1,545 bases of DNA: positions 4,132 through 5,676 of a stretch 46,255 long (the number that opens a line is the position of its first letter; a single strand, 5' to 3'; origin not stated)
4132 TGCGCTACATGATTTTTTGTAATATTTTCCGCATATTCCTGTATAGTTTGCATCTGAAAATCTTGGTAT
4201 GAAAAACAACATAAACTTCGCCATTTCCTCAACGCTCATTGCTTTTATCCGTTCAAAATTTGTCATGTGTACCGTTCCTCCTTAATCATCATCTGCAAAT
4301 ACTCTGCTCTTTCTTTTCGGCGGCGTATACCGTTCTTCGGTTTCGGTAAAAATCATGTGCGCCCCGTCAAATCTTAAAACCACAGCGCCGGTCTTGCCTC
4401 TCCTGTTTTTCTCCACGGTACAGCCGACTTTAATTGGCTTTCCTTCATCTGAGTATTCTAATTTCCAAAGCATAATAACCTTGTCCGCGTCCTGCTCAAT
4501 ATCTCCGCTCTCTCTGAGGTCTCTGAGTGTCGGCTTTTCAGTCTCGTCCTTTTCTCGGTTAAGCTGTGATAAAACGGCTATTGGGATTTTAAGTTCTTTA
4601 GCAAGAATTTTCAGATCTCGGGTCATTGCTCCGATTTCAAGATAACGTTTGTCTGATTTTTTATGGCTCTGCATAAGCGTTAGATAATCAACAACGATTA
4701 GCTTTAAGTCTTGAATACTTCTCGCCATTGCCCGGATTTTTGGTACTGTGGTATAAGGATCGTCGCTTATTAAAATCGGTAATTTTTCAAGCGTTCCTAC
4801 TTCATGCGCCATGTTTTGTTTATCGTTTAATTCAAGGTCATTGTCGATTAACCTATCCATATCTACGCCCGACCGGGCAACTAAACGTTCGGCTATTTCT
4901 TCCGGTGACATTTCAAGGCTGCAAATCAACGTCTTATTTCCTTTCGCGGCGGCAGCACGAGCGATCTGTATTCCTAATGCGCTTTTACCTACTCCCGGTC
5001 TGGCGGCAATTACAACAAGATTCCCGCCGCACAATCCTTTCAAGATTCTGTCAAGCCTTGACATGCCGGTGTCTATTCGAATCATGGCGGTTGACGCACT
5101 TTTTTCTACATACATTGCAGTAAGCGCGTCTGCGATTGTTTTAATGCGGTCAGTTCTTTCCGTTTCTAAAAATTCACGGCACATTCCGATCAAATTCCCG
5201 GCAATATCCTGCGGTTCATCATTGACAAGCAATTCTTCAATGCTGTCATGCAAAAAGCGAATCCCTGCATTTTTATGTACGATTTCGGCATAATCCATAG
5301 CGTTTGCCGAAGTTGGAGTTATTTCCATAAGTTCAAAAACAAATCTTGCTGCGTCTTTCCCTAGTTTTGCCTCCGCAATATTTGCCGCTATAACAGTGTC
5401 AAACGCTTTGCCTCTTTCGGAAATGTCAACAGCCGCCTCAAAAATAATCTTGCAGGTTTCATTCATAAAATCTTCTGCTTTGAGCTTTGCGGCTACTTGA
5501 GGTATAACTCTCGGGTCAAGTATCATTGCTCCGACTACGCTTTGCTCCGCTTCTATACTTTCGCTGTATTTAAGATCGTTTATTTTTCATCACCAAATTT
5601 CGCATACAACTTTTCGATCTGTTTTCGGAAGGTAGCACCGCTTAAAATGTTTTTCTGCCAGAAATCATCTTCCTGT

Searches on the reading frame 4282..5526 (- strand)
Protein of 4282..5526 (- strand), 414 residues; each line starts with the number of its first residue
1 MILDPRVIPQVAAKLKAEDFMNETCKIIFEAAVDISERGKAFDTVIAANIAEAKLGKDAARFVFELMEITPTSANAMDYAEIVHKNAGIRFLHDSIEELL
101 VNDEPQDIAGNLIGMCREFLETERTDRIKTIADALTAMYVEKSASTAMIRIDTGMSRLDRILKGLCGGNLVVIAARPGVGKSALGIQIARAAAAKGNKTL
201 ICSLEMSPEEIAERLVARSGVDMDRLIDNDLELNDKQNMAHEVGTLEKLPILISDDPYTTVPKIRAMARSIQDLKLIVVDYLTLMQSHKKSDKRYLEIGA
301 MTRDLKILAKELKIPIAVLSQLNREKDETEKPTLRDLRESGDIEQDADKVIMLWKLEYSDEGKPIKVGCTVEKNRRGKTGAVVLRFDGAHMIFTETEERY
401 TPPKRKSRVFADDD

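Call 72: search_protein_families(library=pfam, proteins=[window:4282-5526:-], max_evalue=0.001)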
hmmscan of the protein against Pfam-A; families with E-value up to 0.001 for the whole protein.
window:4282-5526:- (414 aa): 4 families
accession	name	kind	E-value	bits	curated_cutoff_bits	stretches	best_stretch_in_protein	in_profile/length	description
PF03796.21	DnaB_C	-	4.8e-70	236.3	27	1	151-394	2-254/255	DnaB-like helicase C terminal domain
PF00772.26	DnaB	-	1.5e-14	54.3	23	1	1-84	16-102/103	DnaB-like helicase N terminal domain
PF13481.12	AAA_25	-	5.2e-12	46.2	27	1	146-323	10-191/195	AAA domain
PF06745.19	ATPase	-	9.2e-12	45.3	26.6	1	152-295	2-142/231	KaiC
